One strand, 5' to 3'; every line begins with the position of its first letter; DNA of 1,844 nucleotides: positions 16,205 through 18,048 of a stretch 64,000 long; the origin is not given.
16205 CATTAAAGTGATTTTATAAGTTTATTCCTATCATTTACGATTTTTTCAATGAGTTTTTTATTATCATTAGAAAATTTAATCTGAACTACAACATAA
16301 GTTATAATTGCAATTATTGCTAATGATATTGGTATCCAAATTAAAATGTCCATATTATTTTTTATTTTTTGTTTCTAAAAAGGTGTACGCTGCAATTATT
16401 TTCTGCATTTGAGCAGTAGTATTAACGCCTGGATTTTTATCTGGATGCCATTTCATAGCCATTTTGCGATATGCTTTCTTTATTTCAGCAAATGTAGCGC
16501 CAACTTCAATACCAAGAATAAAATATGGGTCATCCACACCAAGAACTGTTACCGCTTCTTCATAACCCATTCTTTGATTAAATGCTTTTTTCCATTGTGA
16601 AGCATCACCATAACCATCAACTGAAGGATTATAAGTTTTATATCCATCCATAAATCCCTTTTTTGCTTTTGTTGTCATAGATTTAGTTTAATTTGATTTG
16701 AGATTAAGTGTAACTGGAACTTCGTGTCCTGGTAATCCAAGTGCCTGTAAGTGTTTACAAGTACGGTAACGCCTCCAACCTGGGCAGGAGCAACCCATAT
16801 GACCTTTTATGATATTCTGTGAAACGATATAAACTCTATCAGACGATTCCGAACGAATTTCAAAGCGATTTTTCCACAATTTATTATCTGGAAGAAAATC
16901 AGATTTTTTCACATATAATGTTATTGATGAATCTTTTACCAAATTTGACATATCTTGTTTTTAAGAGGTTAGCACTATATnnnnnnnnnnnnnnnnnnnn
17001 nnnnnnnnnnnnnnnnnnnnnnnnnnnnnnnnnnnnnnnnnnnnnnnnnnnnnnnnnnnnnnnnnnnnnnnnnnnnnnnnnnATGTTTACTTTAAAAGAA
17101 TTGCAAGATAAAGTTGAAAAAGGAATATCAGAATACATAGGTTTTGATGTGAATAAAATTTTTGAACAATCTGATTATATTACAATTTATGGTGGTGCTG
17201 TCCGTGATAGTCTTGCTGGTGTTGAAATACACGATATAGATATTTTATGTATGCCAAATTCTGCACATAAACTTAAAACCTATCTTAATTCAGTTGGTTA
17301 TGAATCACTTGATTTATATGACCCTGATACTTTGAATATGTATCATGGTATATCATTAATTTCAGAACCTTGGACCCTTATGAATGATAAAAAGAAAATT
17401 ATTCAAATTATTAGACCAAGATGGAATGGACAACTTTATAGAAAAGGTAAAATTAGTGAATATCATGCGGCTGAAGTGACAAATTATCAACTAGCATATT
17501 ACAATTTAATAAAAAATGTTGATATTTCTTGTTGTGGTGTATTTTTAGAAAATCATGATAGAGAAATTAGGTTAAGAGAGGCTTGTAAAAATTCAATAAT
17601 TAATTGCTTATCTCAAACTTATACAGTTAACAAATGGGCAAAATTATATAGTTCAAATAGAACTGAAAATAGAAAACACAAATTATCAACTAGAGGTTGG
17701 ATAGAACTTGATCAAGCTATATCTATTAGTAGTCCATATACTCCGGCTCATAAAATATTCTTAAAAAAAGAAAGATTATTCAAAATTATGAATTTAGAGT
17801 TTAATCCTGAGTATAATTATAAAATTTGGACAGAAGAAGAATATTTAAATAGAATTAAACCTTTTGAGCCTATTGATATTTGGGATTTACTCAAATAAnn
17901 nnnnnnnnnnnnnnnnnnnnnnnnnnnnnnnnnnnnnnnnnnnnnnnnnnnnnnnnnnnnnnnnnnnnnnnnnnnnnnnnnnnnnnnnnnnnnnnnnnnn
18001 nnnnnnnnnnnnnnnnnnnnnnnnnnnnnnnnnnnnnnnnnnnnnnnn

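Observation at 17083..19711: Nucleotidyltransferase (CCA/poly(A)-polymerase head), ADP-ribosylglycohydrolase and minimal ATP-dependent ligase in one neighbourhood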

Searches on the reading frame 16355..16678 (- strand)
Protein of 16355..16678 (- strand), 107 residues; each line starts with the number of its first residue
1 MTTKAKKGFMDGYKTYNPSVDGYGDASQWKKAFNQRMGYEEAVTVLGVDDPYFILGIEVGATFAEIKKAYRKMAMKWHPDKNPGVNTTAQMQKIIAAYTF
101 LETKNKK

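Call 4: search_protein_families(library=pfam, proteins=[window:16355-16678:-], max_evalue=0.1)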
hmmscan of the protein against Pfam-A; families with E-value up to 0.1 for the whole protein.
window:16355-16678:- (107 aa): 1 family
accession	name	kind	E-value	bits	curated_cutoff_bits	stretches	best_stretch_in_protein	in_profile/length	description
PF00226.36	DnaJ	-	5e-17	62.2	27.8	1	50-107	1-59/63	DnaJ domain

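Call 5: search_protein_families(library=phrogs, proteins=[window:16355-16678:-], max_evalue=0.01)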
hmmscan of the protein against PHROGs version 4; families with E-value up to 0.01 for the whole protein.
window:16355-16678:- (107 aa): 8 families
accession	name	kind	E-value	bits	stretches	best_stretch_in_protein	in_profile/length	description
phrog_14336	-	unknown function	1.5e-11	45.2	1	49-106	4-61/363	-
phrog_13942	-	unknown function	7.5e-08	33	1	54-105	20-68/336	-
phrog_31004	-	unknown function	2e-06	29.2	1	52-101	4-54/156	-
phrog_15863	-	unknown function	2.9e-06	27.8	1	52-103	149-195/312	-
phrog_11153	-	unknown function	2.4e-05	25.1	1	52-98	8-54/337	-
phrog_2778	-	unknown function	4.6e-05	24.3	1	50-94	36-82/239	-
phrog_9210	-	unknown function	0.00098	19.8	1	50-97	150-195/204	-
phrog_7739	-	unknown function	0.0062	15.9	1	34-102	3-59/565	-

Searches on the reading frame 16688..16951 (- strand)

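Call 4: search_protein_families(library=pfam, proteins=[window:16688-16951:-], max_evalue=0.1)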
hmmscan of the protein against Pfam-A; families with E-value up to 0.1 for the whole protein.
window:16688-16951:- (87 aa): 1 family
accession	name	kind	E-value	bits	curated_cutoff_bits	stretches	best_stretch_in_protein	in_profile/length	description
PF04434.22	SWIM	-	0.09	12.8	19.6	0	54-68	15-30/38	SWIM zinc finger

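Call 5: search_protein_families(library=phrogs, proteins=[window:16688-16951:-], max_evalue=0.01)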
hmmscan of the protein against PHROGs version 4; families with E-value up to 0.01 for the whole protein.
window:16688-16951:- (87 aa): 0 families

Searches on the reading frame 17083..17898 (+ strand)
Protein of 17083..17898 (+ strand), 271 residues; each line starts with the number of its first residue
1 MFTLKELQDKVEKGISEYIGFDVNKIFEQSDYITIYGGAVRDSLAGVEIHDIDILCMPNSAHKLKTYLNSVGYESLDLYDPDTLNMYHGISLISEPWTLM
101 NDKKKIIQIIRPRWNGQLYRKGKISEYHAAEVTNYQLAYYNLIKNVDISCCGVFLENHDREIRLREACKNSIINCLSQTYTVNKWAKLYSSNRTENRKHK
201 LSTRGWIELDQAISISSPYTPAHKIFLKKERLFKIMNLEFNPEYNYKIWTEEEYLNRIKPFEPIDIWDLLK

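Call 4: search_protein_families(library=pfam, proteins=[window:17083-17898:+], max_evalue=0.1)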
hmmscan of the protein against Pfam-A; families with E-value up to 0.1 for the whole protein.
window:17083-17898:+ (271 aa): 3 families
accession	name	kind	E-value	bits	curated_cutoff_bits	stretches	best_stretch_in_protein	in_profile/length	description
PF01743.26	PolyA_pol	-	0.0051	17.6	23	1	35-63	3-30/126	Poly A polymerase head domain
PF14907.12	NTP_transf_5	-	0.019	14.9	31.2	1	48-117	93-164/249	Uncharacterised nucleotidyltransferase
PF10706.15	Aminoglyc_resit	-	0.024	15.2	21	1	35-106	18-94/149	Aminoglycoside-2''-adenylyltransferase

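Call 5: search_protein_families(library=phrogs, proteins=[window:17083-17898:+], max_evalue=0.01)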
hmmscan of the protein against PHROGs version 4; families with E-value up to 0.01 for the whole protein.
window:17083-17898:+ (271 aa): 2 families
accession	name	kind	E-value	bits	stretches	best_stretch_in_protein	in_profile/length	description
phrog_1614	-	DNA, RNA and nucleotide metabolism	0.00013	22.7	1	34-64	38-68/268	nucleotidyltransferase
phrog_2244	-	DNA, RNA and nucleotide metabolism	0.00061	20.4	1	34-56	6-28/392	tRNA nucleotidyltransferase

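Call 16: search_solved_structures(query=window:17083-17898:+, max_evalue=10, show_alignments=2)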
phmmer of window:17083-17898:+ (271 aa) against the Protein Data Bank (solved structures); distinct sequences matched with E-value up to 10: 3.
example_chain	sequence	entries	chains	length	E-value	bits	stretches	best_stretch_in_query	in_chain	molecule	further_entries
6k0a_C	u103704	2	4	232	0.053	16.1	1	16-63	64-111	Ribonuclease P protein component 3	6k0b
9kyb_C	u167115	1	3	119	0.17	14.4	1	212-258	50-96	Subtilase cytotoxin subunit B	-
9kyc_C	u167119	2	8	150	0.28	13.7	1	212-258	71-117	Subtilase cytotoxin subunit B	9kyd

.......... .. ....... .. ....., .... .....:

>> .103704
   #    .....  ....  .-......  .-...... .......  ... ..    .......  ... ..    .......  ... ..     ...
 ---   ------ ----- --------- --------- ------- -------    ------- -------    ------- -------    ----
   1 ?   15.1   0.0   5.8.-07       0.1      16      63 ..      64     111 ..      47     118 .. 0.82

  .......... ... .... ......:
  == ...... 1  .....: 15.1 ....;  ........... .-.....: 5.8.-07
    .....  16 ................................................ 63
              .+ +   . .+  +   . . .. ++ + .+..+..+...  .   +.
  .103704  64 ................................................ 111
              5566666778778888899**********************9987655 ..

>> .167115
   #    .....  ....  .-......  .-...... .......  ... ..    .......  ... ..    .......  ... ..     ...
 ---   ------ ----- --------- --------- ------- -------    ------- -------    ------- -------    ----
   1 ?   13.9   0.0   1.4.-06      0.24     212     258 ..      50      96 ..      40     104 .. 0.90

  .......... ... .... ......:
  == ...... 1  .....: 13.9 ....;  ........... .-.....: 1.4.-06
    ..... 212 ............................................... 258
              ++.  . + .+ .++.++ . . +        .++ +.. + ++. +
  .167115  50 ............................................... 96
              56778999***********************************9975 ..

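Call 18: search_protein_families(library=ncbifam, proteins=[window:17083-17898:+], max_evalue=0.01)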
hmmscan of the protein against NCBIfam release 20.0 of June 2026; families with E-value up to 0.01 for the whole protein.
window:17083-17898:+ (271 aa): 1 family
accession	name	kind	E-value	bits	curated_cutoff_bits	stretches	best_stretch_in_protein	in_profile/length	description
NF009814.0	PRK13299.1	equivalog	0.006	15.7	290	0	35-55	25-45/396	CCA tRNA nucleotidyltransferase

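Call 38: find_homologous_proteins(query=window:17083-17898:+, max_evalue=0.001)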
Query window:17083-17898:+ (271 aa): 123 proteins with E <= 0.001 among 350 candidates; the best 120 are listed.
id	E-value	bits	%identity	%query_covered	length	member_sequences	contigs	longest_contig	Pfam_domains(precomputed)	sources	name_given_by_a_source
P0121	1.1e-182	623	100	100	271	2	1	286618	-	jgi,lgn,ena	-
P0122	1.2e-116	407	67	99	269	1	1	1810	-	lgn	-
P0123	5.5e-112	392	65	100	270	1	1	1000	-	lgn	-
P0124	6.8e-106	372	65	96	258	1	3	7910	PF26128.2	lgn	-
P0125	4.8e-101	356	65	96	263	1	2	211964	-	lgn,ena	-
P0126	1.0e-99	351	63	95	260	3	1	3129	-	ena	-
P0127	7.7e-99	348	63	95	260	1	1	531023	-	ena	-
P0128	7.9e-99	348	62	97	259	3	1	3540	-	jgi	jgi:hypothetical protein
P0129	8.9e-99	348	62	95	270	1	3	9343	-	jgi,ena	-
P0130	2.1e-98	347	63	97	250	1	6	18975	-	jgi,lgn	jgi:hypothetical protein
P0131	7.2e-98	345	63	96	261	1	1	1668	-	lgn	-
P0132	1.2e-97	345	61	96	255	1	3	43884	-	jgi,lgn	jgi:hypothetical protein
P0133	4.5e-97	343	64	94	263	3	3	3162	-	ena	-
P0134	4.7e-97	343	61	95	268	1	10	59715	-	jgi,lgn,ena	jgi:hypothetical protein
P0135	1.5e-96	341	61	96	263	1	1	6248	PF26128.2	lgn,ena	-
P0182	2.4e-73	265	54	94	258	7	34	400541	PF26128.2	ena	-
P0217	3.6e-60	222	48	94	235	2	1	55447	PF26128.2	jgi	jgi:hypothetical protein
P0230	1.1e-43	168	41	89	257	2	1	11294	-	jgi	jgi:predicted nucleotidyltransferase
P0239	9.0e-27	112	34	74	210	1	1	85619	-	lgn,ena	-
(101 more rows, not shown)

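Call 40: search_protein_families(library=pfam, proteins=[P0124, P0135, P0182, P0217, P0230, P0239], max_evalue=0.1)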
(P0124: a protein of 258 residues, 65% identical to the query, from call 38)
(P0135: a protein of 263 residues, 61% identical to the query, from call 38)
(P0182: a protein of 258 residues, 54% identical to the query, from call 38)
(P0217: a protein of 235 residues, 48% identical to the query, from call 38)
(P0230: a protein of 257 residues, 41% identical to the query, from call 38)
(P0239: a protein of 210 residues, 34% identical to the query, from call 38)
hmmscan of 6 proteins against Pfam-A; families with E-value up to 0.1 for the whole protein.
P0124 (258 aa): 1 family
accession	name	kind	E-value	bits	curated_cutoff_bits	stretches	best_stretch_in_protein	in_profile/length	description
PF01743.26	PolyA_pol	-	0.0025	18.6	23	1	35-73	3-40/126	Poly A polymerase head domain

P0135 (263 aa): 1 family
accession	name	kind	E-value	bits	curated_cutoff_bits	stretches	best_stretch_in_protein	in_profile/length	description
PF01743.26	PolyA_pol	-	0.0001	23.1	23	1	35-73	3-40/126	Poly A polymerase head domain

P0182 (258 aa): 1 family
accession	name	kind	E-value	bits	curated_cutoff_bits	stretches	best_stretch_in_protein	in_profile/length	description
PF01743.26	PolyA_pol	-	0.0012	19.6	23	1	37-74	3-39/126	Poly A polymerase head domain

P0217 (235 aa): 1 family
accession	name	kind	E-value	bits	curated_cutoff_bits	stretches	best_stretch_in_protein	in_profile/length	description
PF01743.26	PolyA_pol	-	0.07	13.9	23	0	34-55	3-24/126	Poly A polymerase head domain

P0230 (257 aa): 1 family
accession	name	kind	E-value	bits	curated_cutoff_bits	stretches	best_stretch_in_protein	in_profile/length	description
PF01743.26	PolyA_pol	-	0.00034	21.4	23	1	46-67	3-24/126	Poly A polymerase head domain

P0239 (210 aa): 2 families
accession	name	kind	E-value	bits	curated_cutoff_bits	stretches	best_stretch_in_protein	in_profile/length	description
PF14907.12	NTP_transf_5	-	0.0011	19.1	31.2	1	43-81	94-132/249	Uncharacterised nucleotidyltransferase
PF01743.26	PolyA_pol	-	0.0092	16.8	23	1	29-61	3-34/126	Poly A polymerase head domain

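Call 41: find_encoding_contigs(protein=P0121, flank=10000, max_places=3)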
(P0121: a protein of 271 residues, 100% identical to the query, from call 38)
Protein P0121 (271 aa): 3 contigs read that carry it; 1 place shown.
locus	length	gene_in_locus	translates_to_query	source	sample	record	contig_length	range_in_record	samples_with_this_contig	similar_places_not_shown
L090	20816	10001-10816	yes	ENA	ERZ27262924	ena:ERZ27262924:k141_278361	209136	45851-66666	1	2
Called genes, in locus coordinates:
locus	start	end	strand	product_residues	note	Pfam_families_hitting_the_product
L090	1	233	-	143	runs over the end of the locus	-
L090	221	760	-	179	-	-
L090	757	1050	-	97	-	-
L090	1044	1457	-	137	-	-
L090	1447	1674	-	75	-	-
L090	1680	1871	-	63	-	-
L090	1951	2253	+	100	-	-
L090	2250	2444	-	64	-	-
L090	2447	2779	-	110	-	-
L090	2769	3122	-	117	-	-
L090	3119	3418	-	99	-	-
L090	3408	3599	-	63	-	-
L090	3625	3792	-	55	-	-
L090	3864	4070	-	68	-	-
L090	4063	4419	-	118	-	-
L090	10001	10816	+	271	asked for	-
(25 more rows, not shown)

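Call 51: predict_structure(alignment_id=A4)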
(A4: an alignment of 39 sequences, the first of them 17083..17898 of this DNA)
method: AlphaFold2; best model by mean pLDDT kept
length: 271 residues; sequences in the alignment: 39
mean_pLDDT: 88.6   pTM: 0.86
mean pLDDT of the five models: 88.6, 88.3, 87.3, 86.7, 86.4
residues with pLDDT >= 90: 177; 70-90: 58; 50-70: 36; < 50: 0
segments of 3 or more residues with pLDDT < 50: none
pLDDT, mean of each block of 10 residues (from residue 1): 95 98 97 95 98 94 97 86 65 86 97 68 56 83 94 92 96 98 92 93 95 74 92 96 95 85 79 71
secondary structure, 60 per line:
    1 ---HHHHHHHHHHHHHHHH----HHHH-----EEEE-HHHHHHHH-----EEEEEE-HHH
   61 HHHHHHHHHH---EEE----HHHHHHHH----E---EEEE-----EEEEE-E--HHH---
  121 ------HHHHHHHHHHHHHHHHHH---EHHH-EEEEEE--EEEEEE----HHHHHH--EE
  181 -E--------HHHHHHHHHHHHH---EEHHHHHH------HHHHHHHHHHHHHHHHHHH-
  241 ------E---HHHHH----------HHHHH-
elements in order: H4-19 H24-27 E33-36 H38-45 E51-56 H58-70 E74-76 H81-88 E97-100 E106-110 H127-144 E153-158 E161-166 H171-176 H191-203 H209-214 H221-239 H251-255 H266-270

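Call 94: search_protein_families(library=padloc, proteins=[window:17083-17898:+], max_evalue=0.001)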
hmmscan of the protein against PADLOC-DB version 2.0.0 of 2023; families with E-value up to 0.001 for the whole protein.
window:17083-17898:+ (271 aa): 0 families

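Call 98: search_solved_structures(query=A4, max_evalue=1, show_alignments=3)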
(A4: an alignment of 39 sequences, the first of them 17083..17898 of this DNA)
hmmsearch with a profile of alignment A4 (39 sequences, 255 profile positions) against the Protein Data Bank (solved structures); distinct sequences matched with E-value up to 1: 7.
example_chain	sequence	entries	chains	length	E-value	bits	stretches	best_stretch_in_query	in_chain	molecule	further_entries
4wby_A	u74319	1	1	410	0.3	13.5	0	33-65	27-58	Poly A polymerase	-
4x4w_A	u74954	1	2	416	0.32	13.4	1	26-65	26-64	CCA tRNA nucleotidyltransferase 1, mitochondrial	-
8cbm_E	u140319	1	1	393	0.34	13.3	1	26-65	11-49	CCA tRNA nucleotidyltransferase 1, mitochondrial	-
1ou5_A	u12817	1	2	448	0.37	13.2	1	26-59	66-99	tRNA CCA-adding enzyme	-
4wbz_A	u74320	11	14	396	0.4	13.1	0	34-66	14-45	Poly A polymerase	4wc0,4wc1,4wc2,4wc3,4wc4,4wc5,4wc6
1vfg_A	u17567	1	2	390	0.4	13.1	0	34-66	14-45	poly A polymerase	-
7ooc_I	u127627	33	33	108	0.68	12.4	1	63-127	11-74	30S ribosomal protein S10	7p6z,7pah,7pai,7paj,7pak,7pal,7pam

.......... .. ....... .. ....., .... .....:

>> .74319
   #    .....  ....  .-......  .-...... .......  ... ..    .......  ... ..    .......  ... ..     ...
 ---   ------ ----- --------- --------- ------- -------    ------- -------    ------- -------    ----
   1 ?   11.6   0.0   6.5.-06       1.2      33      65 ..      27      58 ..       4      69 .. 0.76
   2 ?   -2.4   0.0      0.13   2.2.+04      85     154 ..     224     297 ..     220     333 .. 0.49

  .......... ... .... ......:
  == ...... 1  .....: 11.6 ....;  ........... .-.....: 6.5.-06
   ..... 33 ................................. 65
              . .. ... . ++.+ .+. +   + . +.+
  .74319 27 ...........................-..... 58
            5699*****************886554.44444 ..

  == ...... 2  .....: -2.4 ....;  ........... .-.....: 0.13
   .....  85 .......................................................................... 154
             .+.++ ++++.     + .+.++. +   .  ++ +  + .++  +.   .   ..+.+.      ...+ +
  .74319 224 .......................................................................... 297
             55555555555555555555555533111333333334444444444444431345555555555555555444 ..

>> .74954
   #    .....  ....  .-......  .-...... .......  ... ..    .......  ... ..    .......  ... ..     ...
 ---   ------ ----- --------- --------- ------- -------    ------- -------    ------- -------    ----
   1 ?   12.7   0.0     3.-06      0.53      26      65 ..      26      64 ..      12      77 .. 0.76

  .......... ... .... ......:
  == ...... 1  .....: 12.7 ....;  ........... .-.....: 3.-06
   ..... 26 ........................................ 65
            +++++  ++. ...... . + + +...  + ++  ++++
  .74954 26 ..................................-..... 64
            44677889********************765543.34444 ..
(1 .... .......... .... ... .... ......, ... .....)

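Call 105: search_protein_representatives(alignment_id=A4)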
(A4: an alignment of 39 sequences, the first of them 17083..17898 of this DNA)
Query: 39 sequences, 255 profile positions. Proteins with E-value up to 0.001 (for the whole library): 590; up to 1e-10: 382; up to 1e-30: 193. The best 150 are listed.
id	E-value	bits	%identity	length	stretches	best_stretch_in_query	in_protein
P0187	6.6e-96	336.8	-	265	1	3-247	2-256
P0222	1.7e-92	325.7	-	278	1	1-249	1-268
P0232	2.7e-86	305.3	-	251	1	3-246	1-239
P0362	4.9e-81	288.1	-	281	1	1-245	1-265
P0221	1.3e-79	283.5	-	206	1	3-198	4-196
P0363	9.8e-79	280.6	-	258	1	3-233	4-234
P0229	1.6e-66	240.6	-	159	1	1-165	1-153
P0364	2.8e-66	239.8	-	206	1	57-248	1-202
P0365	8.8e-66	238.1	-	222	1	7-218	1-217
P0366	1.0e-60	221.6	-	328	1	8-216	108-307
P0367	1.0e-59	218.3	-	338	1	6-225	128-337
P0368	2.0e-59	217.3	-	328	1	6-210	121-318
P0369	2.8e-59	216.8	-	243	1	5-226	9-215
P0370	3.8e-59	216.4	-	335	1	4-209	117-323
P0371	7.8e-59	215.4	-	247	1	5-238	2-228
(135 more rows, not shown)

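Call 107: find_related_loci(query=A6, collection=viral_contigs, flank=8000)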
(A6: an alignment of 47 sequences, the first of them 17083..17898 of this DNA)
Query A6 (271 aa) in viral_contigs; peptide patterns used: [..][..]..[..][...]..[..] (x = any residue, [..] = any of these).
48 stretches matched a pattern; 33 encode a relative of the query (tblastn E <= 1e-3); 33 distinct loci.
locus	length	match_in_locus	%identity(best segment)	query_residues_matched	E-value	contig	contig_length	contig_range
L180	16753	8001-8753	60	1-258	2e-101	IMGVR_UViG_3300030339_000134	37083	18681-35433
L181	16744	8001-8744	61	1-260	3e-98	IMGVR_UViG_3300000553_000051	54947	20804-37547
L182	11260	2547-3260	63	1-259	7e-96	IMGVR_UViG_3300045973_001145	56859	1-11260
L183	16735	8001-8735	56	4-255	1e-84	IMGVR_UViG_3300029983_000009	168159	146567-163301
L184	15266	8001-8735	56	4-255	1e-84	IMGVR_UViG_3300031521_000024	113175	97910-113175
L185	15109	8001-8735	56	4-255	1e-84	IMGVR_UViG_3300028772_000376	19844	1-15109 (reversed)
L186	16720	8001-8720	55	4-257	5e-84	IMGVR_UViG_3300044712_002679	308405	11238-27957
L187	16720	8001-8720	55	4-257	5e-84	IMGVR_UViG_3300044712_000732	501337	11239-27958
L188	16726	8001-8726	53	4-254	7e-80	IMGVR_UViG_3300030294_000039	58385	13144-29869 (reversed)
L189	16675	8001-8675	48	4-259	9e-70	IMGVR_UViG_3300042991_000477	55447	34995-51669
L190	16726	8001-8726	53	4-254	7e-80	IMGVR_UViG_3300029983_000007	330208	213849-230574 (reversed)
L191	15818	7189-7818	36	4-210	9e-37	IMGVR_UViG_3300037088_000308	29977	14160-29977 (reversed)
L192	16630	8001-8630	36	4-210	9e-37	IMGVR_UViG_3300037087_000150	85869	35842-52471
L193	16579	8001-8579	37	9-209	8e-35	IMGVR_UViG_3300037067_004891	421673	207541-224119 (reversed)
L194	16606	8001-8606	35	8-223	3e-34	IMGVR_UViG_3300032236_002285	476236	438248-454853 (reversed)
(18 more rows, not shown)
